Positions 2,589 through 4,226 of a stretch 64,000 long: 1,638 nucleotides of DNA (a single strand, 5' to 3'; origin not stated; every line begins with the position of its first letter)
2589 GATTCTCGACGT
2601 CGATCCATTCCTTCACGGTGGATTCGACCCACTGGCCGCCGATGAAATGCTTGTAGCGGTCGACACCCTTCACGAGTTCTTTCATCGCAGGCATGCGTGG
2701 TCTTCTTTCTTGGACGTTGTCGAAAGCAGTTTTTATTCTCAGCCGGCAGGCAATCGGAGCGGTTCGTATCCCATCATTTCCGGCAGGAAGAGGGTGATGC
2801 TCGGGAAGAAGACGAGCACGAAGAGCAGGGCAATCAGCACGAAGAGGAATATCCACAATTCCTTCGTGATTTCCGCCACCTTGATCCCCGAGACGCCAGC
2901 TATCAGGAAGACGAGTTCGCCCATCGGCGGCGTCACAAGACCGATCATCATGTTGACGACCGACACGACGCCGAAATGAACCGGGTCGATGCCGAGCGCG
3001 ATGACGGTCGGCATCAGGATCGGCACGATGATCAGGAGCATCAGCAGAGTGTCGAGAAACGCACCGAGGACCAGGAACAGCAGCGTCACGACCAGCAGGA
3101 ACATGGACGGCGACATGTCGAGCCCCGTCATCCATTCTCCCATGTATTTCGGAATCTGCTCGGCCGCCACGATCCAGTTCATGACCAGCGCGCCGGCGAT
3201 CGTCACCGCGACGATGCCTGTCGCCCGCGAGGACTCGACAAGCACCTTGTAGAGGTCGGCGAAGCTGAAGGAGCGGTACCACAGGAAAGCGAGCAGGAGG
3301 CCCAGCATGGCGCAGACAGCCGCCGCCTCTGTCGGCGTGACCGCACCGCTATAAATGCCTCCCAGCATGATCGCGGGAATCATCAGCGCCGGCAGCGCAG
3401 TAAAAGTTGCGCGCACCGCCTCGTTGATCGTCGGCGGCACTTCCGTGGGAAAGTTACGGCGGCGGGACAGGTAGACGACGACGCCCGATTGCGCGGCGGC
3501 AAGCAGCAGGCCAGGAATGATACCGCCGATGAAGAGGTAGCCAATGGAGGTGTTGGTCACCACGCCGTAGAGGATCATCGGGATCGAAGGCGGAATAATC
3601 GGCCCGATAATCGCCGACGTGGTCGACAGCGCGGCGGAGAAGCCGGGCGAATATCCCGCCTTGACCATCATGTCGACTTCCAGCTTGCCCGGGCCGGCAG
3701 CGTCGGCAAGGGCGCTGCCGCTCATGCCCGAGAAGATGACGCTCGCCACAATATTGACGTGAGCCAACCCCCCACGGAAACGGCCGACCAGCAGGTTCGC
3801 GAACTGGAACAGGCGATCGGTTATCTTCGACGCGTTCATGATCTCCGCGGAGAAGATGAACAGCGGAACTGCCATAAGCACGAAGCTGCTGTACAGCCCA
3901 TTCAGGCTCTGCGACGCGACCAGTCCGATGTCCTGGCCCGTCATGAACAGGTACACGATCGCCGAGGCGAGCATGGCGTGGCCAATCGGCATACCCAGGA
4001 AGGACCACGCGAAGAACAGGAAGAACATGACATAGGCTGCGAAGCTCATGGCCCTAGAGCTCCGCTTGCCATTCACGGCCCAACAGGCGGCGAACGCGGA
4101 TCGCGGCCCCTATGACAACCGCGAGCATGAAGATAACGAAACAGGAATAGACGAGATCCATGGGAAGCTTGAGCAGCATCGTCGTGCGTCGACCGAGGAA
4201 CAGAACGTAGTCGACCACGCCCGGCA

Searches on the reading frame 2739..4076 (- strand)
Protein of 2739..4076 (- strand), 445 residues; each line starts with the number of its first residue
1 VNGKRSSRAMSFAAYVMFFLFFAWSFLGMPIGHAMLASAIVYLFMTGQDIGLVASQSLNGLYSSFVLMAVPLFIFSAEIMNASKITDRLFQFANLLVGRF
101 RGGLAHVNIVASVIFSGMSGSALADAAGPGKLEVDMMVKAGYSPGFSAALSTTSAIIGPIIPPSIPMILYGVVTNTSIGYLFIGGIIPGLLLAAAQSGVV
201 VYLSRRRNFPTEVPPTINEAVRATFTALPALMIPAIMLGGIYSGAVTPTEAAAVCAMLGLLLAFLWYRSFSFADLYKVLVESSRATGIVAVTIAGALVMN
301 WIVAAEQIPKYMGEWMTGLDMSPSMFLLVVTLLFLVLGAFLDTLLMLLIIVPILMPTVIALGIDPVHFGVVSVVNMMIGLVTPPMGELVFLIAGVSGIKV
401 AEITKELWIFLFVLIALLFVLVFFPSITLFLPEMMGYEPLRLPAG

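Call 38: find_encoding_contigs(protein=window:2739-4076:-, flank=2000, max_places=4)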
Protein window:2739-4076:- (445 aa): no gene with exactly this product is on record in the collection.

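Call 66: list_cluster_members(proteins=[window:2739-4076:-, window:4585-5613:-, window:9383-10495:-, window:11305-13923:+, window:57287-58372:+, window:61087-62607:+, window:59309-60295:+, window:15836-16612:-])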
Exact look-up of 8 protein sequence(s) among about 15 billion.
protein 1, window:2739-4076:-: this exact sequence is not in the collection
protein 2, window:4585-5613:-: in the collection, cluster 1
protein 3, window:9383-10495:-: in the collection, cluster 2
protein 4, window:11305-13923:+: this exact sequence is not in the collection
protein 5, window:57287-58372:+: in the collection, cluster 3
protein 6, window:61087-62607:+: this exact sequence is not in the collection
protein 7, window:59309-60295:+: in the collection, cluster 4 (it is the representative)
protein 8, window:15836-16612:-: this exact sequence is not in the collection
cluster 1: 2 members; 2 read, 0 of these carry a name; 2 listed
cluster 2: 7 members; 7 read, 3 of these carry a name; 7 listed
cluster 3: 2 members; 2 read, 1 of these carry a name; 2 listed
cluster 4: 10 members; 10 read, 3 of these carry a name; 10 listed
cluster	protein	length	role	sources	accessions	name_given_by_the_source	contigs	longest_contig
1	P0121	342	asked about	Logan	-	-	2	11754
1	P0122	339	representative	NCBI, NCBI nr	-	-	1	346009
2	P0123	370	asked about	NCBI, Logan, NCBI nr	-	-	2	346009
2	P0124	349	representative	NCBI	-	-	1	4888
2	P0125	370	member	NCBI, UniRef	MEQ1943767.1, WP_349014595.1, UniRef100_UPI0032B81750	mandelate racemase/muconate lactonizing enzyme family protein [Mesorhizobium sp. VNQ89] | mandelate racemase/muconate lactonizing enzyme family protein n=1 Tax=Mesorhizobium ...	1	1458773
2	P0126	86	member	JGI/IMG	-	L-alanine-DL-glutamate epimerase-like enolase superfamily enzyme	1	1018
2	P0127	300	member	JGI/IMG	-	L-alanine-DL-glutamate epimerase-like enolase superfamily enzyme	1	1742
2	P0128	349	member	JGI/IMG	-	-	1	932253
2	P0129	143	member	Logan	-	-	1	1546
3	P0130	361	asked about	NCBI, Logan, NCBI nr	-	-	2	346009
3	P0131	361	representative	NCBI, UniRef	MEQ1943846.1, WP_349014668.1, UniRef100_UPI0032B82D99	SDR family oxidoreductase [Mesorhizobium sp. VNQ89] | SDR family oxidoreductase n=1 Tax=Mesorhizobium quangtriensis TaxID=3157709 ...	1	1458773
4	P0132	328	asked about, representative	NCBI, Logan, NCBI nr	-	-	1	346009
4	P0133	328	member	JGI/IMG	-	transketolase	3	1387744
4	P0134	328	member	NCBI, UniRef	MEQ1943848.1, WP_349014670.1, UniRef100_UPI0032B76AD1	transketolase C-terminal domain-containing protein [Mesorhizobium sp. VNQ89] | transketolase family protein n=1 Tax=Mesorhizobium quangtriensis TaxID=3157709 ...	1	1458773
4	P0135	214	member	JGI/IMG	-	transketolase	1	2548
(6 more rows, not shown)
